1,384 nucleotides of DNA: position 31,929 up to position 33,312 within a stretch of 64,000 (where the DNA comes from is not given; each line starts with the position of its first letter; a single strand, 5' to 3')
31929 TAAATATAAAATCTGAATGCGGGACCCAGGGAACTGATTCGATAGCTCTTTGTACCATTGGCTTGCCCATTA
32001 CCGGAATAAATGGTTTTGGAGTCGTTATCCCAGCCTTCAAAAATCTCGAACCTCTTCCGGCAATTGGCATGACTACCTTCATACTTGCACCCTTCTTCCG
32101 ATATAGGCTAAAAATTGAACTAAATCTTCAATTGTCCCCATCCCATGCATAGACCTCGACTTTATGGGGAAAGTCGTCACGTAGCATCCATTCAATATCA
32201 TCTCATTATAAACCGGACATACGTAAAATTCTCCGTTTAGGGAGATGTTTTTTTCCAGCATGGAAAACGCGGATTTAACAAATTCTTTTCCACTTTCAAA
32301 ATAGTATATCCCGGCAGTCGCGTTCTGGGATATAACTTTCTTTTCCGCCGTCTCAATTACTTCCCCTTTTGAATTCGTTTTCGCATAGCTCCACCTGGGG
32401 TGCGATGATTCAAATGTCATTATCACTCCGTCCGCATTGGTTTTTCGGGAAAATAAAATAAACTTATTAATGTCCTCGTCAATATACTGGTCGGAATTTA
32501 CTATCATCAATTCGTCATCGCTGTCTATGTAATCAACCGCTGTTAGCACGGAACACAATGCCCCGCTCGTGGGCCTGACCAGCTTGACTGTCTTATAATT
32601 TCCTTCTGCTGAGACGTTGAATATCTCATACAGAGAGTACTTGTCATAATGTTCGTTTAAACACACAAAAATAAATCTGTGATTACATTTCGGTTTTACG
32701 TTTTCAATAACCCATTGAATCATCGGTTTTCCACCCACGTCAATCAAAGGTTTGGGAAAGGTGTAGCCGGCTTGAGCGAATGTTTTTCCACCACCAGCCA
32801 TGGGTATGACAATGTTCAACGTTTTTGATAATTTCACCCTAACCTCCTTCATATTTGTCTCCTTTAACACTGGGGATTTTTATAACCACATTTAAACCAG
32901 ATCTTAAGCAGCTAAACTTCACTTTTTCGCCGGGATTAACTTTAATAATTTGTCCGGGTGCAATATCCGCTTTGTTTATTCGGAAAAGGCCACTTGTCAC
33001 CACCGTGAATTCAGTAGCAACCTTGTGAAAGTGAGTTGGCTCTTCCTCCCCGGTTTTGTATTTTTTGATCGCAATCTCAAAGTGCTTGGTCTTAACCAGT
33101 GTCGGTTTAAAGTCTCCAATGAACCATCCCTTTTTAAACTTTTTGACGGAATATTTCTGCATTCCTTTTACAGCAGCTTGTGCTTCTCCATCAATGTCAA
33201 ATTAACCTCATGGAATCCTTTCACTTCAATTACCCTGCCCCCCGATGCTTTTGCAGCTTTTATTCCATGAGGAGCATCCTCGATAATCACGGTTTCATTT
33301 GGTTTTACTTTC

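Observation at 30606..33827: Convergent donor-synthesis cassette: GDPD-like gene facing a minus-strand operon of two paralogous nucleotidyltransferases, a cupin and a HAD phosphatase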

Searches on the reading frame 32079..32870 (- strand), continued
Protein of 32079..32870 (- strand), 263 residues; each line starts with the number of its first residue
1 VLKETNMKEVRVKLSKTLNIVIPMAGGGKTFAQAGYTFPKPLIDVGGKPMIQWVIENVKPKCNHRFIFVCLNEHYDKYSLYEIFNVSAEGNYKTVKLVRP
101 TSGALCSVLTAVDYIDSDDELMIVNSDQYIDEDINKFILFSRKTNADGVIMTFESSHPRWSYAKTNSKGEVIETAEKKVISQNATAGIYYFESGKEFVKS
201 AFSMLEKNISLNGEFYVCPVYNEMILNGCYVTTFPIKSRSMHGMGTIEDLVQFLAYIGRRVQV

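Call 87: search_protein_families(library=pfam, proteins=[L089:7225-8814:+, L089:8811-9566:+, L089:6854-7225:+, L086:10151-11926:+, L086:11923-12540:+, L086:7761-8375:+, L088:5839-6501:+, L088:8774-9493:+], max_evalue=0.001)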
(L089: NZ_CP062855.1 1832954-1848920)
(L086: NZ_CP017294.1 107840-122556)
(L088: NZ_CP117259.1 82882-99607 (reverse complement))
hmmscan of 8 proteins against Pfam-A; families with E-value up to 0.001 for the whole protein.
L089:7225-8814:+ (529 aa): 0 families

L089:8811-9566:+ (251 aa): 2 families
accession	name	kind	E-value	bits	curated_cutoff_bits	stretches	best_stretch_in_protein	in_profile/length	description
PF12804.13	NTP_transf_3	-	3.1e-05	24.7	27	1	3-102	2-90/160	MobA-like NTP transferase domain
PF01128.25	IspD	-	0.00017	21.9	27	1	2-100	3-91/221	2-C-methyl-D-erythritol 4-phosphate cytidylyltransferase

L089:6854-7225:+ (123 aa): 3 families
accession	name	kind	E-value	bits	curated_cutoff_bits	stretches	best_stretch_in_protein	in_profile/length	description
PF08282.18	Hydrolase_3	-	0.0002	21.7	20.9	1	4-69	1-59/255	haloacid dehalogenase-like hydrolase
PF25109.1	HAD_PNKP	-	0.00066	20.3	27.6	1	3-56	3-62/143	Polynucleotide kinase PNKP phosphatase domain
PF24694.1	LNS2_PITM1-3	-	0.00078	19.9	27.7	0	4-67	1-64/124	PITM 1-3, LNS2 domain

L086:10151-11926:+ (591 aa): 0 families

L086:11923-12540:+ (205 aa): 0 families

L086:7761-8375:+ (204 aa): 0 families

L088:5839-6501:+ (220 aa): 0 families

L088:8774-9493:+ (239 aa): 0 families

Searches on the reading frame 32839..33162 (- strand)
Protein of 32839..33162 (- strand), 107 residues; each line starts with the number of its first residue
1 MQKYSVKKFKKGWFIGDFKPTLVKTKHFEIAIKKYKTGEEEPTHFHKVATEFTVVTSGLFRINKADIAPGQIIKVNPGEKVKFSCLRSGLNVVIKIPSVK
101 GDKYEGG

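Call 3: search_protein_families(library=pfam, proteins=[window:32839-33162:-], max_evalue=0.01)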
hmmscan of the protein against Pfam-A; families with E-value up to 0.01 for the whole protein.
window:32839-33162:- (107 aa): 1 family
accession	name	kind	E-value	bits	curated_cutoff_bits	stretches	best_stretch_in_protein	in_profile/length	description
PF07883.17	Cupin_2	-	0.0029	17.7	27.2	1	34-79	4-44/70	Cupin domain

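Call 4: search_protein_families(library=ncbifam, proteins=[window:32839-33162:-], max_evalue=0.01)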
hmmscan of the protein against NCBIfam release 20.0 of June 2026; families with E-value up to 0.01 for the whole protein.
window:32839-33162:- (107 aa): 0 families

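Call 39: search_solved_structures(query=A3, max_evalue=10, show_alignments=3)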
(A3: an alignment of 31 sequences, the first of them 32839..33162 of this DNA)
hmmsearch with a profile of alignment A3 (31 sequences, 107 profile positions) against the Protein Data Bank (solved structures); distinct sequences matched with E-value up to 10: 23.
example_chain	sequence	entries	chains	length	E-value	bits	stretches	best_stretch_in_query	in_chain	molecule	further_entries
8hfb_A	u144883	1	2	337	0.0019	21.4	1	36-79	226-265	Quercetin 2,3-dioxygenase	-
1y3t_A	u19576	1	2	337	0.0021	21.3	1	34-80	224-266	Hypothetical protein yxaG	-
2h0v_A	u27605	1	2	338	0.0021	21.3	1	34-80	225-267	Quercetin 2,3-dioxygenase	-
1tq5_A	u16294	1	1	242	0.0021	21.2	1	41-101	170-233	Protein yhhW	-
6uts_A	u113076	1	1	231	0.0059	19.8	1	41-97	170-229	Quercetin 2,3-dioxygenase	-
7zvy_G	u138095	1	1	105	0.037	17.3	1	38-80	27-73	Cupin_2 domain-containing protein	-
7zvy_E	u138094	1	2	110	0.042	17.1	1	38-80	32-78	Cupin_2 domain-containing protein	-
7zvy_B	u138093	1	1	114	0.045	17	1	38-80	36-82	Cupin_2 domain-containing protein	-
7zvy_A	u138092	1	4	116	0.047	16.9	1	38-80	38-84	Cupin_2 domain-containing protein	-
3cew_A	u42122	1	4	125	0.073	16.3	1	27-89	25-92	Uncharacterized cupin protein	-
7zvm_A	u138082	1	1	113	0.097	15.9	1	39-79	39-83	Mannose-6-phosphate isomerase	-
3h8u_A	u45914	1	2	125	0.11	15.7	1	21-80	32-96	uncharacterized conserved protein with double-stranded beta-helix domain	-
5n1q_B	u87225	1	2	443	0.15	15.3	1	70-99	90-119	METHYL-COENZYME M REDUCTASE III FROM METHANOTHERMOCOCCUS THERMOLITHOTROPHICUS SUBUNIT BETA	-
7zyb_A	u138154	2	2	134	0.17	15.1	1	34-90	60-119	Cupin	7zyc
2q30_A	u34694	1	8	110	0.2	14.9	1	22-75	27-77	Uncharacterized protein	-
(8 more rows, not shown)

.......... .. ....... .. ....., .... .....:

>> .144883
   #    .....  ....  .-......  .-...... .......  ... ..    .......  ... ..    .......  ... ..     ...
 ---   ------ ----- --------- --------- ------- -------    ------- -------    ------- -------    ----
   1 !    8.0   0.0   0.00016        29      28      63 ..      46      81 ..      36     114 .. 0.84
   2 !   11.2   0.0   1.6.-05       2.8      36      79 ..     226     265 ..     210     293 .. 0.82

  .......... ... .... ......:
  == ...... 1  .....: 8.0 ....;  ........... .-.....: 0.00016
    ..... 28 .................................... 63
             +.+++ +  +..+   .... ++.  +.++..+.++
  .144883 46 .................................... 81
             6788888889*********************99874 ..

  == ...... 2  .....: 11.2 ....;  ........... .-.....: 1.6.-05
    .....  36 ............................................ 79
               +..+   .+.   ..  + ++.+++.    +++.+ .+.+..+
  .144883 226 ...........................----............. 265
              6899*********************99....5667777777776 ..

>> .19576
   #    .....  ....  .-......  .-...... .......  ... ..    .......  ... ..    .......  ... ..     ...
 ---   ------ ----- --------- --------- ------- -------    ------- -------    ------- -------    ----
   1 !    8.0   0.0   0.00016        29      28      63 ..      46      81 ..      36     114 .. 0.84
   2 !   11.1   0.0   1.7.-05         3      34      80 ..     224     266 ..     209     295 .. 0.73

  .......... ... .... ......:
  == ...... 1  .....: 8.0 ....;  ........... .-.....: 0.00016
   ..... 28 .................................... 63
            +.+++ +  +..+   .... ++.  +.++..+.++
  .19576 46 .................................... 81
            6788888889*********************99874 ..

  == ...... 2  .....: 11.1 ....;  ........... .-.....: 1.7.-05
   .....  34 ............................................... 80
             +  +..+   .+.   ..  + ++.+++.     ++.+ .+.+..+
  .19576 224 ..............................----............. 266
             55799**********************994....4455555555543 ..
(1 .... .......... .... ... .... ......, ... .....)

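Call 50: find_homologous_proteins(query=window:32839-33162:-, max_evalue=0.001)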
Query window:32839-33162:- (107 aa): 60 proteins with E <= 0.001 among 61 candidates.
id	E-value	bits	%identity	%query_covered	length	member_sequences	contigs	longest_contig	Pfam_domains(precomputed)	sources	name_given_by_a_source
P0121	6.5e-65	234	100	100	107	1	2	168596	-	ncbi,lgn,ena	-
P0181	2.1e-33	132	56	98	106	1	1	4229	-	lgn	-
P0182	3.3e-33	132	57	98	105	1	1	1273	-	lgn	-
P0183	1.2e-32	130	55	97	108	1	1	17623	-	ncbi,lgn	-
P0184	4.1e-32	128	55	97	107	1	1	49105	-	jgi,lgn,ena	-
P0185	1.7e-31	126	54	97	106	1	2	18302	-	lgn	-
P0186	1.2e-29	120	53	100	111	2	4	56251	-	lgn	-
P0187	1.3e-29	120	57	98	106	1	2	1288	-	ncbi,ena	-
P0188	1.9e-29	120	56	98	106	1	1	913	-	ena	-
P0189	7.2e-29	118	50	98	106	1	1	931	-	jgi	jgi:helix-turn-helix protein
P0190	8.3e-29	117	54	98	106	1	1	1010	-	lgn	-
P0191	1.3e-28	117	53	98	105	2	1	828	-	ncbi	-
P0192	2.1e-28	116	51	97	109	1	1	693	-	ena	-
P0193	3.1e-28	116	51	98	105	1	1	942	-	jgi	jgi:hypothetical protein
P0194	7.4e-28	114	50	99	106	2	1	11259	-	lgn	-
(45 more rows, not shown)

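Call 68: predict_structure(alignment_id=A6)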
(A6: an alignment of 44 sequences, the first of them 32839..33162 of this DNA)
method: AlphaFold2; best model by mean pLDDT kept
length: 107 residues; sequences in the alignment: 44
mean_pLDDT: 96.4   pTM: 0.86
mean pLDDT of the five models: 96.4, 95.0, 94.2, 87.8, 77.0
residues with pLDDT >= 90: 103; 70-90: 3; 50-70: 1; < 50: 0
segments of 3 or more residues with pLDDT < 50: none
pLDDT, mean of each block of 10 residues (from residue 1): 94 96 98 98 97 98 97 98 98 97 86
secondary structure, 60 per line:
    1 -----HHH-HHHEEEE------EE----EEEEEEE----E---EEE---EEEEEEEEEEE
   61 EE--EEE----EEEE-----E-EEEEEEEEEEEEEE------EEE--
elements in order: E13-16 E29-35 E44-46 E50-62 E65-67 E72-75 E83-96 E103-105
